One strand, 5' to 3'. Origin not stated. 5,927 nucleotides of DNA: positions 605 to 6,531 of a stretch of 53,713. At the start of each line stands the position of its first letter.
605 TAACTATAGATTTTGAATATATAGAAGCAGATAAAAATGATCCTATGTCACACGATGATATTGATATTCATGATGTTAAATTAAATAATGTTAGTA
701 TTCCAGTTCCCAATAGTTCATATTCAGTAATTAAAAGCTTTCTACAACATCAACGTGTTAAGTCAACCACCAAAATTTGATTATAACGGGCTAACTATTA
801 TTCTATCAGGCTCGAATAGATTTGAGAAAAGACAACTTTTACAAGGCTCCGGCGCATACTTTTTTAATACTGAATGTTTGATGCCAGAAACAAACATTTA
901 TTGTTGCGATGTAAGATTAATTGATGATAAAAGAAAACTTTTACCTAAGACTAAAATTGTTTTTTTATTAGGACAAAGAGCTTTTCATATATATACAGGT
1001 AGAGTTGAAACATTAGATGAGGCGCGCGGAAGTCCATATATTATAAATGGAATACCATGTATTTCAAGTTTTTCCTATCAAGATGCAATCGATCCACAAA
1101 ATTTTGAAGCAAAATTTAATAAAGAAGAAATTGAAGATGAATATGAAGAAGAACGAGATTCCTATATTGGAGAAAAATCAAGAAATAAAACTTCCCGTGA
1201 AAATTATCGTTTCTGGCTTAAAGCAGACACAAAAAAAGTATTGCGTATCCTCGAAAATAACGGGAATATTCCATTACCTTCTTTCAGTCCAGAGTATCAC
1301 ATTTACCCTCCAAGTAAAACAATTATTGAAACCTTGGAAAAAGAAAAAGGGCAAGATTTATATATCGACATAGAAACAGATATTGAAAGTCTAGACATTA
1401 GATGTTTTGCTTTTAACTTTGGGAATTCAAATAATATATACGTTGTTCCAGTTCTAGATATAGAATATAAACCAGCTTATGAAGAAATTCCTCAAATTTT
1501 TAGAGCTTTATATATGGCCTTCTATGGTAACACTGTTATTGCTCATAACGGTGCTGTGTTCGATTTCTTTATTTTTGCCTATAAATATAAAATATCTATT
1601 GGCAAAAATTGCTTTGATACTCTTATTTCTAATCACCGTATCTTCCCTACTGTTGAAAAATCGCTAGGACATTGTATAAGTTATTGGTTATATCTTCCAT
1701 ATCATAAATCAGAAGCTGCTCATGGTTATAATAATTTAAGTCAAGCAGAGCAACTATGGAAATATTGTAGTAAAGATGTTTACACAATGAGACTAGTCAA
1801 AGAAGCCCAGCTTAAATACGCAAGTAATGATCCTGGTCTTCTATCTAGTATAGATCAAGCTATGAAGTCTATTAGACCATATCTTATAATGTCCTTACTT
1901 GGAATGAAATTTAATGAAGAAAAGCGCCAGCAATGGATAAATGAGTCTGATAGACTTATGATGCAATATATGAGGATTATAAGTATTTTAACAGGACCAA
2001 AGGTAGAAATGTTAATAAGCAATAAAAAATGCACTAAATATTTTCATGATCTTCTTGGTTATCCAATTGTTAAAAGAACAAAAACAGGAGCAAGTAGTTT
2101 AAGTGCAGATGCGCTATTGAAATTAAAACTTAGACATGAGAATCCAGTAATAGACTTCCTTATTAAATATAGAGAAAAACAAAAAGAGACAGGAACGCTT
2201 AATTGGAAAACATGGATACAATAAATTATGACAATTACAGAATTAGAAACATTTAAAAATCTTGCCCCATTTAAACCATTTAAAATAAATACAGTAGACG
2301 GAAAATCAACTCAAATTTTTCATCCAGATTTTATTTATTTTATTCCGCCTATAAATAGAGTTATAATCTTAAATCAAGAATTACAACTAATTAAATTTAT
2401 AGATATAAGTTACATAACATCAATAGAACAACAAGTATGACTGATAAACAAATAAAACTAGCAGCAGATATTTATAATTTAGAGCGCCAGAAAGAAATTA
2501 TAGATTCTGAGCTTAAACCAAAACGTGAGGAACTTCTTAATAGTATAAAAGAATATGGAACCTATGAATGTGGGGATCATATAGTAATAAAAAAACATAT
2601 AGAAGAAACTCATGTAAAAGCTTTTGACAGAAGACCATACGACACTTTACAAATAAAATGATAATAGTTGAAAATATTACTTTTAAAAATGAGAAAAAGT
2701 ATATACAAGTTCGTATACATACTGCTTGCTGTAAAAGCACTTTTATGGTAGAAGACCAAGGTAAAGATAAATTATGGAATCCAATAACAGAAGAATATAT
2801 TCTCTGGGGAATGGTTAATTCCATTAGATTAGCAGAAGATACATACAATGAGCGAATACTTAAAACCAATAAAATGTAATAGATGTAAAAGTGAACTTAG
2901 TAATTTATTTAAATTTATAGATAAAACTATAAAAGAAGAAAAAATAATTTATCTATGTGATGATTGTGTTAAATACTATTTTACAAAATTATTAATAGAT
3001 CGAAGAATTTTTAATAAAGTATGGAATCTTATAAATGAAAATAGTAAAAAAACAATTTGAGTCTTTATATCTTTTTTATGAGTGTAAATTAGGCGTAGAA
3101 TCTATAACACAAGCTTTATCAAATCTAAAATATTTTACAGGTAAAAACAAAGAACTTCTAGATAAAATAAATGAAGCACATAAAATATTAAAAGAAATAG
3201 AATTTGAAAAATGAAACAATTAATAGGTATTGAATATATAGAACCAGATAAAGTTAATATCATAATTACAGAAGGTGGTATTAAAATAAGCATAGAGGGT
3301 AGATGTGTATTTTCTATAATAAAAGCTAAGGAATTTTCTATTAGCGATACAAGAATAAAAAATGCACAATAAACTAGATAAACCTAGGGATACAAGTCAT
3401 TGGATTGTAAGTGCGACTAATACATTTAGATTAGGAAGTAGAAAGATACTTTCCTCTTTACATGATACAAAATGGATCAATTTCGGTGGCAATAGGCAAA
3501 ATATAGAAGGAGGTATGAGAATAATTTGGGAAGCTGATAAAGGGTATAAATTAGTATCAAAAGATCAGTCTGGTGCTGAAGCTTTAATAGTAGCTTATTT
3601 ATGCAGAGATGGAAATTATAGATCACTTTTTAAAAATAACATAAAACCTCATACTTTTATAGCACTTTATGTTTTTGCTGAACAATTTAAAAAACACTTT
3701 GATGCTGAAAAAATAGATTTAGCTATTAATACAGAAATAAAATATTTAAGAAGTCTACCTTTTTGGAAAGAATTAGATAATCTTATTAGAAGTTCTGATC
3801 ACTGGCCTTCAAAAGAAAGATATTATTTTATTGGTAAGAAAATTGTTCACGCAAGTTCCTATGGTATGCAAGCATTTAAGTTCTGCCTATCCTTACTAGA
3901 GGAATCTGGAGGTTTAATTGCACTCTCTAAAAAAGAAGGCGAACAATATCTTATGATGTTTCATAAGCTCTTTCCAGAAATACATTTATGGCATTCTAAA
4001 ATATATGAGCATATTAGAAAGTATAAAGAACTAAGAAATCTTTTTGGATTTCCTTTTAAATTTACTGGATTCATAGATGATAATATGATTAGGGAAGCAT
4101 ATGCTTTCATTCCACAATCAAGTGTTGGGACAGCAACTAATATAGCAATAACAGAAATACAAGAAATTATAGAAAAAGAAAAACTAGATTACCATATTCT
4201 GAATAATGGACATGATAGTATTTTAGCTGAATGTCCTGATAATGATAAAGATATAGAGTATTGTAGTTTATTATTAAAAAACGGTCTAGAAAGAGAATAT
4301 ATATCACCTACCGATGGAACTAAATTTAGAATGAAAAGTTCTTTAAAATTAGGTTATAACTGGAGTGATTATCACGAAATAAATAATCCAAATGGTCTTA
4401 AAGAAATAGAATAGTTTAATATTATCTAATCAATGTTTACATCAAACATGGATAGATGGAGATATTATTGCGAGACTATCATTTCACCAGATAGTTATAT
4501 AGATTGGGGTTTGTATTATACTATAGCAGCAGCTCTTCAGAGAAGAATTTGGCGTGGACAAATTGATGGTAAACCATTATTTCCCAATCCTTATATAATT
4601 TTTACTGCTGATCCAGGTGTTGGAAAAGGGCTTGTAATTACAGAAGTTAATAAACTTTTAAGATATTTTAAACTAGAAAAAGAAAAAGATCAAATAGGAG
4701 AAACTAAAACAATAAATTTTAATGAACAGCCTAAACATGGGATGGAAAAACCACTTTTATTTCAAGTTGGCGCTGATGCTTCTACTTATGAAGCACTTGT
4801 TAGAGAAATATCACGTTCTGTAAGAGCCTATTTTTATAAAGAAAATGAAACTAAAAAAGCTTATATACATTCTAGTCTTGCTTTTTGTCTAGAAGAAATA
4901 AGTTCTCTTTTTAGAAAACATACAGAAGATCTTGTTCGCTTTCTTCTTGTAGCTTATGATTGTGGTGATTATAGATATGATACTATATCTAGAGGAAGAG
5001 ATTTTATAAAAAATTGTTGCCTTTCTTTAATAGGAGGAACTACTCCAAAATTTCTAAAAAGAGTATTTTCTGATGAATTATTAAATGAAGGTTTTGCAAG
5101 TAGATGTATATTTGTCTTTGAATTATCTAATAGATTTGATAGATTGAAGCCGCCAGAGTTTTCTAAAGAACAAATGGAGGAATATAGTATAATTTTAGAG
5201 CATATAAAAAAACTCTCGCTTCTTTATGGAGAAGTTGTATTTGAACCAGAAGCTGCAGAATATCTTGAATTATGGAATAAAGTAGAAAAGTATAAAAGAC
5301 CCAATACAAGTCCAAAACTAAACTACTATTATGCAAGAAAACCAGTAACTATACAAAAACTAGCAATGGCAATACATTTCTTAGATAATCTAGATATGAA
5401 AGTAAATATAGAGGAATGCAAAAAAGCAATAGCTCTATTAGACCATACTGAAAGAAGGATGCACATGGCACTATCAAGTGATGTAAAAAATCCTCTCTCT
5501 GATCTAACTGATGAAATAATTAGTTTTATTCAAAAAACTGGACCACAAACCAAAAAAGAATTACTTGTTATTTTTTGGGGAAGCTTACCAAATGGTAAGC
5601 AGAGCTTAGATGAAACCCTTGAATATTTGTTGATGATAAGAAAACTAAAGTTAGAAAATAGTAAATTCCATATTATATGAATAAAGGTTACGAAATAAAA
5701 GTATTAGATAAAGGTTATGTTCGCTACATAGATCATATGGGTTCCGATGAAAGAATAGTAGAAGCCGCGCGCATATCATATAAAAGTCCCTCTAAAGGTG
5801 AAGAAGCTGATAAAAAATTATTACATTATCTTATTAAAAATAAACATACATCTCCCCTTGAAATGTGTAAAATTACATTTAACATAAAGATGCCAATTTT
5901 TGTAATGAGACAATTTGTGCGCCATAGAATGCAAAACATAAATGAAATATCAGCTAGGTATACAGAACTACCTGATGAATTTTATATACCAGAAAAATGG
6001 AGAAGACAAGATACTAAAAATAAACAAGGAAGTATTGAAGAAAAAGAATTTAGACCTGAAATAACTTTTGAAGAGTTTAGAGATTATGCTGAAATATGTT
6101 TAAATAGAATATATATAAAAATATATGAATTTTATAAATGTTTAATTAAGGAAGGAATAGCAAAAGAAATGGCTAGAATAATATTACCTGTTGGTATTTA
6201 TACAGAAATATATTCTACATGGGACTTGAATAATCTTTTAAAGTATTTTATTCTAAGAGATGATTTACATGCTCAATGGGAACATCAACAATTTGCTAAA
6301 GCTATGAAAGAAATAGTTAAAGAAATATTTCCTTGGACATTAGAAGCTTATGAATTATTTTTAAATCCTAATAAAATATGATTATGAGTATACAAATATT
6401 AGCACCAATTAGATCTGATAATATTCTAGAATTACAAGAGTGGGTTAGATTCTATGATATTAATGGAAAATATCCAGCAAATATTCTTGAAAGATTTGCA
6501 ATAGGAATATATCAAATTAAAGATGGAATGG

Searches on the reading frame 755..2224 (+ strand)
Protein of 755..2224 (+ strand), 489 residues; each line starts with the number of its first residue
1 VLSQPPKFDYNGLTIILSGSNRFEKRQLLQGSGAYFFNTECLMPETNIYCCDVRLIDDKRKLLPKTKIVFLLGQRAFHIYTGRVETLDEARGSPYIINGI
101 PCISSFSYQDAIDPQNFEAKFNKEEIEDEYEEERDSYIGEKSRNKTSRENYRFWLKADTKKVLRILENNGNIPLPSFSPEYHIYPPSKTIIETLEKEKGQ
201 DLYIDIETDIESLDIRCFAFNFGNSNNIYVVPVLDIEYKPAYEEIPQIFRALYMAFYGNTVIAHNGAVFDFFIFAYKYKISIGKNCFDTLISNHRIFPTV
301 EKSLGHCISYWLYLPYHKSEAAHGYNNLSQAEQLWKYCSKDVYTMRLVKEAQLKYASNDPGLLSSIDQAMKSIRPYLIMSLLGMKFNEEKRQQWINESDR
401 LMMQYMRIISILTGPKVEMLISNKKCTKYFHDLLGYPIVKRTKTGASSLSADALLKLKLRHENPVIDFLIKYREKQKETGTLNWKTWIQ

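Call 94: search_protein_families(library=pfam, proteins=[window:755-2224:+], max_evalue=0.01)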
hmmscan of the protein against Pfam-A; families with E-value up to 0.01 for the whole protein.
window:755-2224:+ (489 aa): 2 families
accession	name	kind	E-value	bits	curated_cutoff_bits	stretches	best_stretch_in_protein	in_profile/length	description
PF01612.26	DNA_pol_A_exo1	-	1.1e-05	25.8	23.6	1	190-349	13-166/173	3'-5' exonuclease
PF00476.26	DNA_pol_A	-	0.00067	19.1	34.3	1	407-481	20-91/381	DNA polymerase family A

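Call 95: search_protein_families(library=phrogs, proteins=[window:755-2224:+], max_evalue=0.001)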
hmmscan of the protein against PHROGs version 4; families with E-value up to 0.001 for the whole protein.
window:755-2224:+ (489 aa): 1 family
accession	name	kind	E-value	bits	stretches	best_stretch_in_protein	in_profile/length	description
phrog_17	-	DNA, RNA and nucleotide metabolism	1.6e-25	90.4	1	65-483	566-950/1445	DNA polymerase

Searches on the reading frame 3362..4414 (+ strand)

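Call 15: search_protein_families(library=phrogs, proteins=[window:3362-4414:+])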
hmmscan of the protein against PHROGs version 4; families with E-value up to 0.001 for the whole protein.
window:3362-4414:+ (350 aa): 4 families
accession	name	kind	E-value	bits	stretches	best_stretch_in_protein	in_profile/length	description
phrog_17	-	DNA, RNA and nucleotide metabolism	6.8e-27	94.9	1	19-345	970-1241/1445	DNA polymerase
phrog_5995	-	DNA, RNA and nucleotide metabolism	8.3e-12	46.2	1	186-341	17-182/236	DNA polymerase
phrog_2573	-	DNA, RNA and nucleotide metabolism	2.3e-06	28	1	188-297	111-235/336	DNA polymerase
phrog_10285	-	DNA, RNA and nucleotide metabolism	4.9e-05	23.5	0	52-116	45-109/321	DNA polymerase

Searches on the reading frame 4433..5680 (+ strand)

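Call 15: search_protein_families(library=phrogs, proteins=[window:4433-5680:+])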
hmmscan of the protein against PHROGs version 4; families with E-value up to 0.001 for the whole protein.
window:4433-5680:+ (415 aa): 3 families
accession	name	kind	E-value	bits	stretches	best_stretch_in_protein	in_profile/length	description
phrog_14296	-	DNA, RNA and nucleotide metabolism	1.6e-24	87.6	1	145-381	120-352/417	DNA primase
phrog_3022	-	DNA, RNA and nucleotide metabolism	2.6e-10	40.4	1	188-370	521-711/788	DNA primase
phrog_2373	-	DNA, RNA and nucleotide metabolism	0.00056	19.6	0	169-372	244-457/515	DNA helicase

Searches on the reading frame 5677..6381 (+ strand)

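Call 94: search_protein_families(library=pfam, proteins=[window:5677-6381:+], max_evalue=0.01)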
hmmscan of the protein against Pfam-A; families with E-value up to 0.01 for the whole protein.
window:5677-6381:+ (234 aa): 1 family
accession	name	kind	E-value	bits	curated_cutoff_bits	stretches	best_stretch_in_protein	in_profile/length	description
PF02511.20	Thy1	-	4.5e-53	180.3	24.8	1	18-220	3-191/191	Thymidylate synthase complementing protein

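Call 95: search_protein_families(library=phrogs, proteins=[window:5677-6381:+], max_evalue=0.001)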
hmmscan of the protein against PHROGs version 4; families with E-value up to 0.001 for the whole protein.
window:5677-6381:+ (234 aa): 5 families
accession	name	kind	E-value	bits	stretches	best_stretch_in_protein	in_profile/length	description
phrog_85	-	DNA, RNA and nucleotide metabolism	1.6e-65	223.2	1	8-226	372-584/866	thymidylate synthase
phrog_10644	-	DNA, RNA and nucleotide metabolism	3e-24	86.9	1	75-224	10-153/160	thymidylate synthase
phrog_28804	-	DNA, RNA and nucleotide metabolism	2.9e-06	28.6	1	146-224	7-84/91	thymidylate synthase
phrog_22708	-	DNA, RNA and nucleotide metabolism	1.6e-05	25.5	1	40-98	66-126/242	thymidylate synthase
phrog_26005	-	unknown function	6.8e-05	23.4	1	17-63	14-62/310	-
